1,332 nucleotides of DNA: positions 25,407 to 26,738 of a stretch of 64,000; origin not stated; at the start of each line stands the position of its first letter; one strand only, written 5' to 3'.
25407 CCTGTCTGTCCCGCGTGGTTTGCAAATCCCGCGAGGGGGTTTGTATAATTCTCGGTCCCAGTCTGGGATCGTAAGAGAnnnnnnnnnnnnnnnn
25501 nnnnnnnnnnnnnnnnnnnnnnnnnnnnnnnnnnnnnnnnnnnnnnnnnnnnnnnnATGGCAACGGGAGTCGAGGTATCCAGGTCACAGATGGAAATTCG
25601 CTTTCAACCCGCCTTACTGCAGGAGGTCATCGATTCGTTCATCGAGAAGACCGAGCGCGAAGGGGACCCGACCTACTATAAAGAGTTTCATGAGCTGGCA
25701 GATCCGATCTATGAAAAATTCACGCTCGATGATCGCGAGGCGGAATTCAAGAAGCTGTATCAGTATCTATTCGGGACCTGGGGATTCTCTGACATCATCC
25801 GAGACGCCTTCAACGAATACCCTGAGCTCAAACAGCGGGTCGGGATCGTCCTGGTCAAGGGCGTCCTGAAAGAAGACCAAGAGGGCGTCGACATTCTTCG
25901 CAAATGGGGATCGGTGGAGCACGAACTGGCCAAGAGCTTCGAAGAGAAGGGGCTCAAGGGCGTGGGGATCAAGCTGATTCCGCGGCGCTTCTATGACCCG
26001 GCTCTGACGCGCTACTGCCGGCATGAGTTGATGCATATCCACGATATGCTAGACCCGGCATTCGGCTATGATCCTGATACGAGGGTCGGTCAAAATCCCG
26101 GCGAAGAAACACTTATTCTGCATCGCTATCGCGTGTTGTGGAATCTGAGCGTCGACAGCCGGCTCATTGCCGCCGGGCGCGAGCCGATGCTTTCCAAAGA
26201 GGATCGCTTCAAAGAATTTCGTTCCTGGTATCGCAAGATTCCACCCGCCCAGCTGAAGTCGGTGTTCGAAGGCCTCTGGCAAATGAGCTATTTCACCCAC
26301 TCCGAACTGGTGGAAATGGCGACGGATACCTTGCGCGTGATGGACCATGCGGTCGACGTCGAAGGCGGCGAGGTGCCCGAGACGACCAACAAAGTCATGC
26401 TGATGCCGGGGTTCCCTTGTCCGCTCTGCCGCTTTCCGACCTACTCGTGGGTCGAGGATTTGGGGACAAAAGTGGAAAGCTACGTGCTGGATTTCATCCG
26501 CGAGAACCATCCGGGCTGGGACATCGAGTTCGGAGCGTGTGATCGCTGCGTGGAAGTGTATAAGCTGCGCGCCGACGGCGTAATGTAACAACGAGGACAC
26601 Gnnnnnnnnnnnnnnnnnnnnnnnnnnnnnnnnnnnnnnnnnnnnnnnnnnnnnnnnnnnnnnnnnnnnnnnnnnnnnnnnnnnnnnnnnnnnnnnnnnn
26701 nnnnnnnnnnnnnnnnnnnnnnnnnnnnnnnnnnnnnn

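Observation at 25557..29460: Putative NXR maturation module located 22 kb from nxrAB and on the opposite strand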

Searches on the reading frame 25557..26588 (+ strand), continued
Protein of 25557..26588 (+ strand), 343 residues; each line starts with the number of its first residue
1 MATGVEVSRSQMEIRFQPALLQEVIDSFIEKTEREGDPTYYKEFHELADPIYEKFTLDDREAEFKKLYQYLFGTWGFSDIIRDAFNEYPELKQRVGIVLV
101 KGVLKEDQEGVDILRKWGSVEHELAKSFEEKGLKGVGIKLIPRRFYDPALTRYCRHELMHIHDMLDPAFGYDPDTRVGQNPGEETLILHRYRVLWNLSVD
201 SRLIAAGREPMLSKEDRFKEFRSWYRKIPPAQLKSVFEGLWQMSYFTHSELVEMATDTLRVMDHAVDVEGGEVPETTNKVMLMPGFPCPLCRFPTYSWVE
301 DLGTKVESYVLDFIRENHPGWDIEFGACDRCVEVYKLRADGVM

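Call 54: find_encoding_contigs(protein=P0187, flank=9000, max_places=1)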
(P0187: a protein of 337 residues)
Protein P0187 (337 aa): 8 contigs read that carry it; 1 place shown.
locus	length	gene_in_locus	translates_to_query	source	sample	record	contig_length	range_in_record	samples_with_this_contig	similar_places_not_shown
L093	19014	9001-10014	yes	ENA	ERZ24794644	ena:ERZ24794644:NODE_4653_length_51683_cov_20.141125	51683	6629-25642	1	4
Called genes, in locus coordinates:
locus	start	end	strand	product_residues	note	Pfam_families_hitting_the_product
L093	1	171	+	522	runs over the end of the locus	PF13534:Fer4_17 (faint), PF13187:Fer4_9 (weak), PF00037:Fer4 (weak), PF02662:FlpD, PF12838:Fer4_7, PF13187:Fer4_9, PF13237:Fer4_10 (weak), PF14697:Fer4_21 (weak), +3 more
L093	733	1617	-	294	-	PF13714:PEP_mutase, PF00463:ICL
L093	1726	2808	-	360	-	PF00005:ABC_tran, PF13304:AAA_21 (faint), PF08402:TOBE_2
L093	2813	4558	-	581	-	PF00528:BPD_transp_1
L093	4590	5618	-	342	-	PF01547:SBP_bac_1, PF13531:SBP_bac_11, PF13343:SBP_bac_6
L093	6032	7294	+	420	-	PF00330:Aconitase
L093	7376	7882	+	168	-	PF00694:Aconitase_C, PF06434:Aconitase_2_N (faint)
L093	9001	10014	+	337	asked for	-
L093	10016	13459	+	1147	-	PF00384:Molybdopterin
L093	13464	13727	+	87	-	-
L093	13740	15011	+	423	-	PF13187:Fer4_9 (faint), PF12797:Fer4_2 (faint), PF12837:Fer4_6 (faint), PF13247:Fer4_11, PF12838:Fer4_7, PF13237:Fer4_10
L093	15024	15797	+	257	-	PF02613:Nitrate_red_del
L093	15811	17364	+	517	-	PF13442:Cytochrome_CBB3 (weak), PF00034:Cytochrom_C, PF09459:EB_dh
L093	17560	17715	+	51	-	-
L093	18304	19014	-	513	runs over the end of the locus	PF13541:ChlI, PF00493:MCM (faint), PF01078:Mg_chelatase, PF07728:AAA_5, PF13335:Mg_chelatase_C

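Call 55: find_encoding_contigs(protein=P0205, flank=9000, max_places=1)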
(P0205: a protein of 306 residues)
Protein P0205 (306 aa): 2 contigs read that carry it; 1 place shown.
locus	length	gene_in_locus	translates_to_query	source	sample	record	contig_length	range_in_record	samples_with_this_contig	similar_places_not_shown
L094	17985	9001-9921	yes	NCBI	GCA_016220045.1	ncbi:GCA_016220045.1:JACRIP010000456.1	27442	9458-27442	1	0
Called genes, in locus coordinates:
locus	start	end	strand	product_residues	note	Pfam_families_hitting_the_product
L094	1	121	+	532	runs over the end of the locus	PF04405:ScdA_N (weak), PF01212:Beta_elim_lyase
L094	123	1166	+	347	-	PF00378:ECH_1, PF16113:ECH_2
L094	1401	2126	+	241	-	PF00106:adh_short, PF13561:adh_short_C2, PF08659:KR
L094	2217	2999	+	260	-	PF00378:ECH_1, PF16113:ECH_2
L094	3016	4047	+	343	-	PF08240:ADH_N, PF16912:Glu_dehyd_C (weak), PF00107:ADH_zinc_N, PF13602:ADH_zinc_N_2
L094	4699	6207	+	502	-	PF13372:Alginate_exp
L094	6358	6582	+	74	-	PF08984:DUF1858 (faint), PF04405:ScdA_N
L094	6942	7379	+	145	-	PF02082:Rrf2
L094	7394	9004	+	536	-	PF00034:Cytochrom_C, PF13442:Cytochrome_CBB3, PF00034:Cytochrom_C, PF13442:Cytochrome_CBB3, PF09459:EB_dh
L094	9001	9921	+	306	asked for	-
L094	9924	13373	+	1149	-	PF00384:Molybdopterin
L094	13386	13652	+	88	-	-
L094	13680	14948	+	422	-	PF13187:Fer4_9 (faint), PF12797:Fer4_2 (faint), PF12837:Fer4_6 (faint), PF00037:Fer4 (faint), PF13247:Fer4_11, PF12838:Fer4_7, PF13237:Fer4_10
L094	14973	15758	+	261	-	PF02613:Nitrate_red_del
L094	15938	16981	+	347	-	PF22451:NirdL-like_HTH, PF17805:AsnC_trans_reg2, PF22451:NirdL-like_HTH, PF17805:AsnC_trans_reg2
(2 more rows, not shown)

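Call 56: find_encoding_contigs(protein=P0171, flank=9000, max_places=1)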
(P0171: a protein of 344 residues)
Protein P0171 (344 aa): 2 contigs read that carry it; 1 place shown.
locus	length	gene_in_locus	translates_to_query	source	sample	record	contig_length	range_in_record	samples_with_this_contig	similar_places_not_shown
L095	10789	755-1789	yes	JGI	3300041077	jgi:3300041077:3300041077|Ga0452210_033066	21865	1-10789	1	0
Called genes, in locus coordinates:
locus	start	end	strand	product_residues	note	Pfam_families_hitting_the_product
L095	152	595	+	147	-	PF02082:Rrf2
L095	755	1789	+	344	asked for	-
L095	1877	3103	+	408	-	-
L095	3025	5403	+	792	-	PF00384:Molybdopterin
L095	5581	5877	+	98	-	-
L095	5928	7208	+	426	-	PF13187:Fer4_9 (faint), PF12797:Fer4_2 (faint), PF13247:Fer4_11, PF12838:Fer4_7, PF13237:Fer4_10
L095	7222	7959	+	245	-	PF02613:Nitrate_red_del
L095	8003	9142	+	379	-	PF13442:Cytochrome_CBB3, PF00034:Cytochrom_C, PF09459:EB_dh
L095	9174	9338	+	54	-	-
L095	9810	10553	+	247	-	PF12804:NTP_transf_3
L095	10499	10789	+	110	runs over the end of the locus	PF02627:CMD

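Call 62: search_protein_families(library=pfam, proteins=[window:25557-26588:+, P0116, P0160, P0171, P0187, P0205, P0229, P0109, P0115], max_evalue=10)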
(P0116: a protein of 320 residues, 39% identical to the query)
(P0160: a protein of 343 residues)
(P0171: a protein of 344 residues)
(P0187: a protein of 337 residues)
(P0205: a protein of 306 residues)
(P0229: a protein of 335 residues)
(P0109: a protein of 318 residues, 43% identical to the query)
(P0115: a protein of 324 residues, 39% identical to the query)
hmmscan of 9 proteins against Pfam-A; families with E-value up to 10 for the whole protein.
window:25557-26588:+ (343 aa): 0 families

P0116 (320 aa): 0 families

P0160 (343 aa): 1 family
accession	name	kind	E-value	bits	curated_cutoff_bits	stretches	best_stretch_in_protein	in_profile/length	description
PF14891.12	Peptidase_M91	-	0.13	13.1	25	1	141-176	89-123/176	Effector protein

P0171 (344 aa): 1 family
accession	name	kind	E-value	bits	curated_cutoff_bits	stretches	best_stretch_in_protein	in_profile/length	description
PF11890.14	DUF3410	-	0.12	12.6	31.4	1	123-147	22-46/81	Domain of unknown function (DUF3410)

P0187 (337 aa): 0 families

P0205 (306 aa): 0 families

P0229 (335 aa): 1 family
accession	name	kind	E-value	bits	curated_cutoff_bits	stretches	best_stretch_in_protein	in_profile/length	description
PF07539.18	UTP20_N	-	0.4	9.4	27.6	1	34-83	518-567/615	U3 small nucleolar RNA-associated protein 20, N-terminal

P0109 (318 aa): 0 families

P0115 (324 aa): 3 families
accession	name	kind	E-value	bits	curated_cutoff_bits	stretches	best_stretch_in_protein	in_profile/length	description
PF14891.12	Peptidase_M91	-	0.0071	17.1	25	1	103-162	64-126/176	Effector protein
PF14687.11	DUF4460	-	0.039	14.4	25.5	1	107-152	11-56/110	Domain of unknown function (DUF4460)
PF16110.10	DUF4828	-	0.11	13.5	23.3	1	107-162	13-67/79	Domain of unknown function (DUF4828)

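Call 63: search_solved_structures(query=A1, max_evalue=10, show_alignments=2)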
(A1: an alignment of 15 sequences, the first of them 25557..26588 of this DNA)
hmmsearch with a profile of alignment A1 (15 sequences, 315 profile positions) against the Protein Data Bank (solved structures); distinct sequences matched with E-value up to 10: 5.
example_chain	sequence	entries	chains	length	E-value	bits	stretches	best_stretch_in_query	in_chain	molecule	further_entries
2h1j_A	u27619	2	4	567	0.16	14.5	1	16-69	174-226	Oligoendopeptidase F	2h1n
3cw2_K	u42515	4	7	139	0.76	12.3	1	30-97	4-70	Translation initiation factor 2 subunit beta | aIF2-beta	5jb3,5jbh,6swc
2nxu_A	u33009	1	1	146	0.78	12.2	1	30-97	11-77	Translation initiation factor 2 beta subunit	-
3ahm_A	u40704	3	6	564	0.83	12.2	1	16-97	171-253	Oligopeptidase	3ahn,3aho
2qmu_C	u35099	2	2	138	0.92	12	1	31-97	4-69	Translation initiation factor 2 beta subunit | Translation initiation factor 2 subunit beta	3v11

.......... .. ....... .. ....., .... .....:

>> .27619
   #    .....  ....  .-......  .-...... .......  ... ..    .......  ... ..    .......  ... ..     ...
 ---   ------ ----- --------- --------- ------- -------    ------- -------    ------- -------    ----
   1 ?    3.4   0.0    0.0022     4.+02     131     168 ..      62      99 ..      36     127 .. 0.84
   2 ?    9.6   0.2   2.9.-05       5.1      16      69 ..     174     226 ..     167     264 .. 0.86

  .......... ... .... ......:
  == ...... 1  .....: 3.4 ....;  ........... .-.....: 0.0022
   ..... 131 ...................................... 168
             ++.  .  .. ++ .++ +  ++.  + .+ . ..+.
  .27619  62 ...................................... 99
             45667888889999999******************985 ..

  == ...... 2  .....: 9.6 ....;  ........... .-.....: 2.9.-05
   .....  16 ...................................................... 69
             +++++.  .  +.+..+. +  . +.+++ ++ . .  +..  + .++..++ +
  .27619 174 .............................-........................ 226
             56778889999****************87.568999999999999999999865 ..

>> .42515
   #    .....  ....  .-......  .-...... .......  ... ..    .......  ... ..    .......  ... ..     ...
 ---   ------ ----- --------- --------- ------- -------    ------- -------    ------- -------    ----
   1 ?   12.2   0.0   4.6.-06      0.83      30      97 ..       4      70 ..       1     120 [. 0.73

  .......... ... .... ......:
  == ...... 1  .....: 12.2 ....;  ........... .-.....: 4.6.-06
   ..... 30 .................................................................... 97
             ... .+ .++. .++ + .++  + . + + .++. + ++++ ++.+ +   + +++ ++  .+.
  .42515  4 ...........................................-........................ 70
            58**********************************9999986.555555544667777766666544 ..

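Call 67: find_homologous_proteins(query=A2, max_evalue=0.00001)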
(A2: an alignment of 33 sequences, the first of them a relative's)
Query A2 (33 sequences) (320 aa, profile of the alignment): 364 proteins with E <= 0.00001 among 7594 candidates; the best 120 are listed.
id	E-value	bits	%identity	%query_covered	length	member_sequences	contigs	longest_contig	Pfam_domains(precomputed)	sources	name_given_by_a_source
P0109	2.8e-117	410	47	98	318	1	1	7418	-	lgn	-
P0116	2.2e-116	407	100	100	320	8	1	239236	-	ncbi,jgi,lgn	-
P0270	1.2e-115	405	48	99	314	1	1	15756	-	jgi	-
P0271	1.3e-112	395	48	99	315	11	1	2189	-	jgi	-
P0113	1.6e-112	394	46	99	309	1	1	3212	-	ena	-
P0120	2.0e-112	394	76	100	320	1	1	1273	-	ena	-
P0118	2.8e-112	393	48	99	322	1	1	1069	-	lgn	-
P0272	5.1e-112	393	45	99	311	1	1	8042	-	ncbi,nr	ncbi:MAG: hypothetical protein HY347_12020 [candidate division NC10 bacterium]|nr:hypothetical prote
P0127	4.8e-111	389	42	99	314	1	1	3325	-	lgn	-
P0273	1.0e-110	388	45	100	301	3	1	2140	-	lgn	-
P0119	2.1e-109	384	45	98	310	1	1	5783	-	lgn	-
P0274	1.4e-107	378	47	100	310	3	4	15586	-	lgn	-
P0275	1.9e-107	378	45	100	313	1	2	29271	-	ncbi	-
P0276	9.7e-107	375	42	99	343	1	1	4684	-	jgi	jgi:hypothetical protein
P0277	8.5e-106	372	43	99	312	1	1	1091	-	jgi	jgi:hypothetical protein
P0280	1.6e-101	358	38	99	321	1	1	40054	-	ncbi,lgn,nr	ncbi:MAG: hypothetical protein E3K37_14640 [Candidatus Kuenenia sp.]|nr:hypothetical protein [Candid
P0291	4.5e-96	340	36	99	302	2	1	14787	-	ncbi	ncbi:MAG: hypothetical protein V3S82_00690 [Dehalococcoidia bacterium]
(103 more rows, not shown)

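Call 68: find_encoding_contigs(protein=P0280, flank=10000, max_places=1)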
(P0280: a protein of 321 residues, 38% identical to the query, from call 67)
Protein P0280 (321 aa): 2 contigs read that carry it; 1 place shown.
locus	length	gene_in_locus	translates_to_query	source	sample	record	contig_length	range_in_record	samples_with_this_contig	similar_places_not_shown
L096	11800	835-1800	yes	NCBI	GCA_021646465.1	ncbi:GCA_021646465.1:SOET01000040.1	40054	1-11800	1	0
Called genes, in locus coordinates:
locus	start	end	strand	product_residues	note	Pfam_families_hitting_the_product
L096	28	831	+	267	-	PF02613:Nitrate_red_del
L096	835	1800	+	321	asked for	-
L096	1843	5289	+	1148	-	PF00384:Molybdopterin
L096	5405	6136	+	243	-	PF22904:NOMO1-like_2nd (faint), PF13620:CarboxypepD_reg, PF14686:fn3_3, PF13715:CarbopepD_reg_2 (weak)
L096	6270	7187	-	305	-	PF01048:PNP_UDP_1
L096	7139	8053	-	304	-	PF01558:POR, PF12797:Fer4_2 (faint), PF12837:Fer4_6 (faint), PF12838:Fer4_7 (faint), PF13187:Fer4_9 (weak), PF00037:Fer4 (weak)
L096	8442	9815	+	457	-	PF00682:HMGL-like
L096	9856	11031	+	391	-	PF08442:ATP-grasp_2, PF13549:ATP-grasp_5, PF24948:Citrate_synth_N, PF00549:Ligase_CoA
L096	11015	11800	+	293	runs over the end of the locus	PF02629:CoA_binding, PF13607:Succ_CoA_lig, PF00549:Ligase_CoA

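Call 69: find_encoding_contigs(protein=P0291, flank=9000, max_places=1)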
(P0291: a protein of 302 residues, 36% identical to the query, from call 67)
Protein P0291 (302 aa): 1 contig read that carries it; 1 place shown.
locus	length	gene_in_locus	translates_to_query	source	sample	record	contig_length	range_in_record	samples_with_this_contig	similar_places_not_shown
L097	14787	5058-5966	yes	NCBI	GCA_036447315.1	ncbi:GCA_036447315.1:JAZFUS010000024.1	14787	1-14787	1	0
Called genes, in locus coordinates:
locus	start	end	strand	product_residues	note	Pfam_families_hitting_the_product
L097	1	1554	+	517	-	PF01654:Cyt_bd_oxida_I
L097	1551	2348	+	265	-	PF00034:Cytochrom_C (faint), PF13442:Cytochrome_CBB3 (faint)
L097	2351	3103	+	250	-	PF00034:Cytochrom_C, PF13442:Cytochrome_CBB3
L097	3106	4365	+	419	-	PF13187:Fer4_9 (faint), PF12797:Fer4_2 (faint), PF13237:Fer4_10, PF13247:Fer4_11, PF12838:Fer4_7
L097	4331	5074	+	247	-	PF02613:Nitrate_red_del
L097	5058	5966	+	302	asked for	-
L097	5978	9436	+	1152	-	PF00384:Molybdopterin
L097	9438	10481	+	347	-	PF09459:EB_dh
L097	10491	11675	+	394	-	PF00582:Usp, PF08369:PCP_red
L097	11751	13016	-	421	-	PF07690:MFS_1, PF12832:MFS_1_like (weak), PF07690:MFS_1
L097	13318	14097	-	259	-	PF05096:Glu_cyclase_2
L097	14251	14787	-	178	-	PF11799:IMS_C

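Call 85: find_related_loci(query=A3, collection=metagenome_contigs, flank=6000)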
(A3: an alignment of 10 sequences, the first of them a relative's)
Query A3 (320 aa) in metagenome_contigs; peptide patterns used: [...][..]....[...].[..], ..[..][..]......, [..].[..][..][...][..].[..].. (x = any residue, [..] = any of these).
520 stretches matched a pattern; 246 encode a relative of the query (tblastn E <= 1e-3); the best 80 are kept; 80 distinct loci.
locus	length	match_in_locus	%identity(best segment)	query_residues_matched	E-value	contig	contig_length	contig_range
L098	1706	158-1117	95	1-320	0e+0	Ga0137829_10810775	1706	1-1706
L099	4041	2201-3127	48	1-317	1e-95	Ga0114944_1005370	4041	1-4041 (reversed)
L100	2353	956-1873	47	1-316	3e-93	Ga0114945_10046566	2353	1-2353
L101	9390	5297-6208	47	1-316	6e-89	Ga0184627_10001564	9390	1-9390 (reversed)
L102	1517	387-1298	48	1-316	2e-94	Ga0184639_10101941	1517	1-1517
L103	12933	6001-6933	44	1-316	2e-88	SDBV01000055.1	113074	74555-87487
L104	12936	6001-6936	45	1-319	3e-85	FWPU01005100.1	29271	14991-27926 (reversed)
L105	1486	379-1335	44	1-318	9e-89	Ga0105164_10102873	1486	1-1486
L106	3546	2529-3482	44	1-318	1e-83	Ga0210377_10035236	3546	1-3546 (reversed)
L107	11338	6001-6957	44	1-318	2e-82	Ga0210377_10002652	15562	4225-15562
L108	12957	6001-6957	44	1-318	3e-82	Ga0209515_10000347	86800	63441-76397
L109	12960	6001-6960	42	1-317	1e-81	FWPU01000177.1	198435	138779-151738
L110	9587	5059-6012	44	1-318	1e-81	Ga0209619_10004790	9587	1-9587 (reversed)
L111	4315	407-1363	43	1-318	8e-80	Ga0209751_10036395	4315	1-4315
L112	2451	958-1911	43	1-318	8e-82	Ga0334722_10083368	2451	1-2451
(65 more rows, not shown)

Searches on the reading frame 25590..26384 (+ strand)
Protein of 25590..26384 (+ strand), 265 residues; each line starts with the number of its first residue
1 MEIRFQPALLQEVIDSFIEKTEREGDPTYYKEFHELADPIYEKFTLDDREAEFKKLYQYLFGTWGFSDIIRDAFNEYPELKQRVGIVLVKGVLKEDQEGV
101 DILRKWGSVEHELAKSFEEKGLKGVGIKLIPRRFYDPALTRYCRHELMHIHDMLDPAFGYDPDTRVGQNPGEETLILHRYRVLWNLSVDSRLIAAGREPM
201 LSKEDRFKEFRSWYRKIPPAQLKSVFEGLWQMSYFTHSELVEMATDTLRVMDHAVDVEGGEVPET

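Call 94: predict_structure(alignment_id=A4)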
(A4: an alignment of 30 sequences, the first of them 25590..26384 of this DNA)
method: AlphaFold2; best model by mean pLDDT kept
length: 265 residues; sequences in the alignment: 30
mean_pLDDT: 93.1   pTM: 0.87
mean pLDDT of the five models: 93.1, 92.9, 92.2, 92.2, 91.7
residues with pLDDT >= 90: 226; 70-90: 31; 50-70: 7; < 50: 1
segments of 3 or more residues with pLDDT < 50: none
pLDDT, mean of each block of 10 residues (from residue 1): 94 97 96 97 96 97 96 95 95 94 78 86 95 94 97 96 91 95 97 96 97 92 94 93 94 81 64
secondary structure, 60 per line:
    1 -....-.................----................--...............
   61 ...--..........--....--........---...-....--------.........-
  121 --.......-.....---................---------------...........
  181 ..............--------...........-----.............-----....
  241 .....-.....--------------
elements in order: E2-5 H7-23 H28-43 H46-63 H66-75 H78-81 E84-91 E99-102 H111-119 E123-129 H131-135 H139-154 H170-194 H203-213 H219-231 H237-245 H247-251

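Call 96: fold_search(model_id=the predicted structure, library=pdb)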
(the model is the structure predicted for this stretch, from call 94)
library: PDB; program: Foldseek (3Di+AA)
matches with E <= 10: 176; with E <= 0.001: 0
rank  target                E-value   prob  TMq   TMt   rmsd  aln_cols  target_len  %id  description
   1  4l7a_B                2.4e-01  0.23  0.20  0.21  12.6       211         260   10  Crystal structure of a putative zinc-binding metallo-peptidase (BACCAC_01431) from Bacteroides caccae ATCC 43185 at 2. (released 2013-07-03)
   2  4l7a_A                3.2e-01  0.20  0.20  0.20  12.6       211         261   11  Crystal structure of a putative zinc-binding metallo-peptidase (BACCAC_01431) from Bacteroides caccae ATCC 43185 at 2. (released 2013-07-03)
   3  6wjn_A                1.0e+00  0.05  0.10  0.09  17.8       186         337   13  SD-like state of human 26S Proteasome with non-cleavable M1-linked hexaubiquitin and E3 ubiquitin ligase E6AP/UBE3A (released 2020-08-05)
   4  7lmz_A                1.3e+00  0.03  0.09  0.04  18.4       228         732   14  Cryo-EM structure of human p97 in complex with Npl4/Ufd1 and Ub6 (Class 1) (released 2021-09-15)
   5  9bv3_F                1.4e+00  0.03  0.09  0.08  18.4       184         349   16  M1B Midnolin-Proteasome (released 2025-06-11)
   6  9nlu_D                1.4e+00  0.02  0.10  0.05  20.3       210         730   11  Y20S (Sec18-Sec17-Sec9-Sso1-Snc1) EDTA - Class 5 (released 2025-10-01)
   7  4yly_B                1.5e+00  0.18  0.18  0.23   9.2       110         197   13  Crystal structure of peptidyl-tRNA hydrolase from a Gram-positive bacterium, staphylococcus aureus at 2.25 angstrom re (released 2016-01-27)
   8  6jwk_B                1.5e+00  0.08  0.13  0.17  10.9       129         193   15  Crystal structure of maleylpyruvate isomerase from Pseudomonas aeruginosa PAO1 (released 2019-05-29)
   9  5gjq_H                1.5e+00  0.03  0.10  0.08  18.3       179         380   12  Structure of the human 26S proteasome bound to USP14-UbAl (released 2016-08-17)
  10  9pc3_A                1.5e+00  0.02  0.10  0.06  21.0       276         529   15  21bin20S complex (NSF-alphaSNAP-2:1 syntaxin-1a:SNAP-25), non-hydrolyzing, class 12 (released 2025-08-06)
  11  9nly_D                1.8e+00  0.02  0.10  0.05  20.4       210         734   11  Y20S (Sec18-Sec17-Sec9-Sso1-Snc1) EDTA - Class 7 (released 2025-10-01)
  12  9e8g_D                1.9e+00  0.03  0.10  0.08  18.1       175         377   10  Nub1/Fat10-processing human 26S proteasome bound to Txnl1 with Rpt5 at top of spiral staircase (released 2024-12-04)
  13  4id0_A                2.0e+00  0.08  0.19  0.24  13.7       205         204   12  Crystal structure of a glutathione transferase family member from Pseudomonas fluorescens Pf-5, target EFI-900011, wit (released 2012-12-26)
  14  7k15                  2.0e+00  0.05  0.15  0.10  22.3       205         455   10  Crystal structure of the Human Leukotriene B4 Receptor 1 in Complex with Selective Antagonist MK-D-046 (released 2021-02-17)
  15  7wt6                  2.1e+00  0.13  0.16  0.20   6.9        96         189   14  Crystal structure of full-length peptidyl-tRNA hydrolase from Mycobacterium tuberculosis (released 2022-04-13)
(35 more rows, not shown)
